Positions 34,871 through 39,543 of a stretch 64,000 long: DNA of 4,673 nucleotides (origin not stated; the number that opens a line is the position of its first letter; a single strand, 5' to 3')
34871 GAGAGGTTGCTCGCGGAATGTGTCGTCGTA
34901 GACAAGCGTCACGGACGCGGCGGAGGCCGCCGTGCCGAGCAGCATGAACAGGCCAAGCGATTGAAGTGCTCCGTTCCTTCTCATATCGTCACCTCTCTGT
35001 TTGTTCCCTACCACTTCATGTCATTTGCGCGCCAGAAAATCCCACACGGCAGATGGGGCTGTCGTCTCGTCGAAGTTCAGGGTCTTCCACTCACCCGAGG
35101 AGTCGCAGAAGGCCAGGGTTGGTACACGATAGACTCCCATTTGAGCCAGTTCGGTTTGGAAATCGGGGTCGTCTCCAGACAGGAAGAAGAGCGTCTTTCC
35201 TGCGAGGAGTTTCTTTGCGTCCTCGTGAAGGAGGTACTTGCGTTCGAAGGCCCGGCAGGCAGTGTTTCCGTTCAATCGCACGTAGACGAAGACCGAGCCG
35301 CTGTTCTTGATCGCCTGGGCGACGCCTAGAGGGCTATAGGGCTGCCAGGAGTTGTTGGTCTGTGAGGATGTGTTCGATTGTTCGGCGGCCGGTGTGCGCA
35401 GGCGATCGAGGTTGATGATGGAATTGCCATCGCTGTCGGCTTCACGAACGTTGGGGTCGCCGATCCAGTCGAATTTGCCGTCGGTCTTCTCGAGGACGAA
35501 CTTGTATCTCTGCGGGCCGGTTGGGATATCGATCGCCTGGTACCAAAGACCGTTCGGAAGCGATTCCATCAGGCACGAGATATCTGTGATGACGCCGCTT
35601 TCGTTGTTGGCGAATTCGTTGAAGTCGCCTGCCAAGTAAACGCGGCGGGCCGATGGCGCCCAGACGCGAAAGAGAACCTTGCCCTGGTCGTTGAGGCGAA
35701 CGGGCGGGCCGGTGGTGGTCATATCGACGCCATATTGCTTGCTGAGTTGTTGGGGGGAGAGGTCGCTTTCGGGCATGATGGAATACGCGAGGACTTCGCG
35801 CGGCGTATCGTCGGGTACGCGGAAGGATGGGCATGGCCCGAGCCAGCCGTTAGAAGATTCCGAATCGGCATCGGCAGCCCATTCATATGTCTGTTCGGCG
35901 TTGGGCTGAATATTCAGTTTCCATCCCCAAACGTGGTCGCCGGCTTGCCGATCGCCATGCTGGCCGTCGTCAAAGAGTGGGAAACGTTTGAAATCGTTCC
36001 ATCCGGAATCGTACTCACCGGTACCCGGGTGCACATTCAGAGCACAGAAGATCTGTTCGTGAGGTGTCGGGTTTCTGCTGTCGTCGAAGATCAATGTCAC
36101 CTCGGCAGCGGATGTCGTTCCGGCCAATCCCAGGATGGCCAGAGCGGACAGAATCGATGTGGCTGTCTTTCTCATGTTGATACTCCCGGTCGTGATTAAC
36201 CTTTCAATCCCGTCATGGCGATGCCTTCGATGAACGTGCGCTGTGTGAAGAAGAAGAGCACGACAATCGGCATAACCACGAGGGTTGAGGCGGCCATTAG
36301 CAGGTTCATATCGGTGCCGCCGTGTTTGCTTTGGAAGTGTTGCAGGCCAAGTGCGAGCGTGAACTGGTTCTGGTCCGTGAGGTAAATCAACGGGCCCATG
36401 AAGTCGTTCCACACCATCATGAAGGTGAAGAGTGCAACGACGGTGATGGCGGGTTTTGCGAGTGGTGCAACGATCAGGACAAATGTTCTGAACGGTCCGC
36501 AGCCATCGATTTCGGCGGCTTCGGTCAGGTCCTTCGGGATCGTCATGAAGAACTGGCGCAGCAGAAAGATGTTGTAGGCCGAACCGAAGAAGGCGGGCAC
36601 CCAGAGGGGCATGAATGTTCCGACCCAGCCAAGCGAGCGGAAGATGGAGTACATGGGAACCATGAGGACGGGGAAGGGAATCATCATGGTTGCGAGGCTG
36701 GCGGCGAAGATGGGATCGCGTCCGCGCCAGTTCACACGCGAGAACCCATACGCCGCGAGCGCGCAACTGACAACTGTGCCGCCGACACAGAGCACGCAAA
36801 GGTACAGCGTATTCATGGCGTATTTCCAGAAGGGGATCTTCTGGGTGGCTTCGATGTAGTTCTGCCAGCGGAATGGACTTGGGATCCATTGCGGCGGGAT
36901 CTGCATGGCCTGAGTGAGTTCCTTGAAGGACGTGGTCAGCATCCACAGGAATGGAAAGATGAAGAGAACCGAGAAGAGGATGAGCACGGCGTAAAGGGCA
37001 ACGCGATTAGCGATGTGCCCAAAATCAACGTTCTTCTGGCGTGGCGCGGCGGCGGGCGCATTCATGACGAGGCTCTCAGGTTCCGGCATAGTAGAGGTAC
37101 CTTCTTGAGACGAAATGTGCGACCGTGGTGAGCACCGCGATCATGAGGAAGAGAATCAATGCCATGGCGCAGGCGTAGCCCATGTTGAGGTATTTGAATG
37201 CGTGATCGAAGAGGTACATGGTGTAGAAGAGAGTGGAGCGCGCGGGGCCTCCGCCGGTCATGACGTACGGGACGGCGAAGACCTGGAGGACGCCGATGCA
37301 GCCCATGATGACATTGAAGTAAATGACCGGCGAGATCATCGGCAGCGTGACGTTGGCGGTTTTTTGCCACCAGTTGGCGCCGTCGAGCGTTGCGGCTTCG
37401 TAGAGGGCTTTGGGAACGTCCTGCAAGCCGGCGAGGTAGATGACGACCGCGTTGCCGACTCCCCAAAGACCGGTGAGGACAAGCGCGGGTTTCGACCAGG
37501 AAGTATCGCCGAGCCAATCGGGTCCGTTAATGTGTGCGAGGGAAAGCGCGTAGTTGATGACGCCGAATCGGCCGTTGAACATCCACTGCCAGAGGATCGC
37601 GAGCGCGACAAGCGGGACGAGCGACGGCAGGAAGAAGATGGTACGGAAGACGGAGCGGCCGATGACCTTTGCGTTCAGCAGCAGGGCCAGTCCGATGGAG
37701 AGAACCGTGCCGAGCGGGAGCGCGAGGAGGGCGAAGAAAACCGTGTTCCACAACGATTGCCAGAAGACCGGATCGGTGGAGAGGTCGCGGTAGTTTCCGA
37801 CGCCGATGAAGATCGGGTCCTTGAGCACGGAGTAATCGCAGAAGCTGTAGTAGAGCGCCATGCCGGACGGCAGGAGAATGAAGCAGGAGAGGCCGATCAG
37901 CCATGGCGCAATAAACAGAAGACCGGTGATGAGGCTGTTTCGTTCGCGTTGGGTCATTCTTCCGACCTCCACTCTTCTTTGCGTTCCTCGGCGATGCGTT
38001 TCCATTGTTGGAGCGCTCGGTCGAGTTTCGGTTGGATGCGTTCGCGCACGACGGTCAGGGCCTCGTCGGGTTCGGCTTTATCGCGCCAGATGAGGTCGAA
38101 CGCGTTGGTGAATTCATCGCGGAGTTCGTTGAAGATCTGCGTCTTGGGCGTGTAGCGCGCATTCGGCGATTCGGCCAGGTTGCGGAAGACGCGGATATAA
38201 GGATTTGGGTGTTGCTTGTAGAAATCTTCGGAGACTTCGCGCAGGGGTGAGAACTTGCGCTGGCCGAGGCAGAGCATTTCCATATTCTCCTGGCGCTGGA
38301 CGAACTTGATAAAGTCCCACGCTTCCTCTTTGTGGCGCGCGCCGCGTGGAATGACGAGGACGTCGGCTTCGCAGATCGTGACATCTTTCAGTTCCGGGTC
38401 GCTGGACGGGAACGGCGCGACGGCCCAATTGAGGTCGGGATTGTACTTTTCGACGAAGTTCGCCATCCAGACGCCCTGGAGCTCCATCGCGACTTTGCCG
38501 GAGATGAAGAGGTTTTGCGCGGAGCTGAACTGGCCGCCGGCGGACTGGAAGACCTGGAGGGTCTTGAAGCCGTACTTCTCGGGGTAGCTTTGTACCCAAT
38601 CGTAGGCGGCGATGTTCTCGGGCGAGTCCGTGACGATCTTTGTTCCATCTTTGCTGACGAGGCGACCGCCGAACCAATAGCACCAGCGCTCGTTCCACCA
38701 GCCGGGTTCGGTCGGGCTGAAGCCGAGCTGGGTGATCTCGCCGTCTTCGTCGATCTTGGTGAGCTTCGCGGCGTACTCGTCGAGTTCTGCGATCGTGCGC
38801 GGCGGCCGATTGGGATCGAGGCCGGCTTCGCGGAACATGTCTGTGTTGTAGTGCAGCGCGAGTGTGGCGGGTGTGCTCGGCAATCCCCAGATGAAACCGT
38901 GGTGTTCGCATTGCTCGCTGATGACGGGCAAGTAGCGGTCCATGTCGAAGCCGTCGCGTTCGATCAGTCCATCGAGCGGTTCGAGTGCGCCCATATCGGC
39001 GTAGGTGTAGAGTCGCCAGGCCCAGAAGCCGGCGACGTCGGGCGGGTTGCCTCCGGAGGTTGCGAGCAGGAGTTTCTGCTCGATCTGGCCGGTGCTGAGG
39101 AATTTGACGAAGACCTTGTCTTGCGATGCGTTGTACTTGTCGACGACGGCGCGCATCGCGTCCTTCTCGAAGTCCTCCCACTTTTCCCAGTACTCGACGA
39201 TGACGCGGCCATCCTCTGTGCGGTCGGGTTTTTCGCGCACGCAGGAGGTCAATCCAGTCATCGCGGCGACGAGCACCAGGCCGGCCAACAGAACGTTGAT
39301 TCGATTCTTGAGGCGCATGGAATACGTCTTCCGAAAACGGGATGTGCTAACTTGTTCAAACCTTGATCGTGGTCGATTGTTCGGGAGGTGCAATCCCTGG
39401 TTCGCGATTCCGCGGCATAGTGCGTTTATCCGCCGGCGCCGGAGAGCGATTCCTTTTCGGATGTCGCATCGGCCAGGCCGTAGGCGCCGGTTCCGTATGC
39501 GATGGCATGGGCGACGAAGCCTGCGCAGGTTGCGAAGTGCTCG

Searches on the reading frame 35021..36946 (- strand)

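Call 46: search_protein_families(library=pfam, proteins=[window:35021-36946:-])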
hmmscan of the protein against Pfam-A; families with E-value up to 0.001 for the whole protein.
window:35021-36946:- (641 aa): 1 family
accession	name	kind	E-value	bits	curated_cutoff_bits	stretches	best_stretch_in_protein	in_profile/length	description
PF02922.24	CBM_48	-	1.3e-07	32.3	22.4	1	420-498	10-81/83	Carbohydrate-binding module 48 (Isoamylase N-terminal domain)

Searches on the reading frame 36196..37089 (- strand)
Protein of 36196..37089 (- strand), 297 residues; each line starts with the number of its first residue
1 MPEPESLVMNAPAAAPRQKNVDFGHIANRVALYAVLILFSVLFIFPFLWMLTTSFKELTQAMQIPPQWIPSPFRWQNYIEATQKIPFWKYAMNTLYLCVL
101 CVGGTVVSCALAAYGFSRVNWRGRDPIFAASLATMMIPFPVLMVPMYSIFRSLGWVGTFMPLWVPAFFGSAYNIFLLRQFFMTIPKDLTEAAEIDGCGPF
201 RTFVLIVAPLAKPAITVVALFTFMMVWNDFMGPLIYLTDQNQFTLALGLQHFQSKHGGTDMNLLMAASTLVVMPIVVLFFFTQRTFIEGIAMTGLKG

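Call 18: search_protein_families(library=pfam, proteins=[window:36196-37089:-])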
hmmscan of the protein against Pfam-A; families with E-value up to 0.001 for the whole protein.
window:36196-37089:- (297 aa): 1 family
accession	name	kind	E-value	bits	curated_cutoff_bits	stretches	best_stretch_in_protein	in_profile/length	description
PF00528.27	BPD_transp_1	-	9.9e-18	64.9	26.4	1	111-286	8-178/184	Binding-protein-dependent transport system inner membrane component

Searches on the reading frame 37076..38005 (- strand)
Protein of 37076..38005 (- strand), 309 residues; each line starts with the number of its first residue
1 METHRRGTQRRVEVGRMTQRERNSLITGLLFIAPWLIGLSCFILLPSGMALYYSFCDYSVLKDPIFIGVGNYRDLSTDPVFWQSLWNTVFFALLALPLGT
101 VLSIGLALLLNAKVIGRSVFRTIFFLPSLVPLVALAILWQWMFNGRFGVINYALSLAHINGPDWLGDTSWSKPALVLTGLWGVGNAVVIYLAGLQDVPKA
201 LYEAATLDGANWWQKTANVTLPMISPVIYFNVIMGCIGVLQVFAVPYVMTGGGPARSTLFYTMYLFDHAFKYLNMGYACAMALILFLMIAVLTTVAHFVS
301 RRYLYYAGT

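Call 18: search_protein_families(library=pfam, proteins=[window:37076-38005:-])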
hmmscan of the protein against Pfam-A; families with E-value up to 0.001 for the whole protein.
window:37076-38005:- (309 aa): 1 family
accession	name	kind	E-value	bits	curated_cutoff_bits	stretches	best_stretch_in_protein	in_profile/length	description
PF00528.27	BPD_transp_1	-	5.5e-19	69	26.4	1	99-303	1-182/184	Binding-protein-dependent transport system inner membrane component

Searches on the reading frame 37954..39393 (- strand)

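Call 18: search_protein_families(library=pfam, proteins=[window:37954-39393:-])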
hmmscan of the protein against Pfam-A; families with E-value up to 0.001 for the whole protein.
window:37954-39393:- (479 aa): 2 families
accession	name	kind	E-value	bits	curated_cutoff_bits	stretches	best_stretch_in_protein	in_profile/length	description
PF01547.30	SBP_bac_1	-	5.2e-36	125.6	26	1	78-371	6-306/307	Bacterial extracellular solute-binding protein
PF13416.11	SBP_bac_8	-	7.7e-29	101.8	27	1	82-394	1-273/279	Bacterial extracellular solute-binding protein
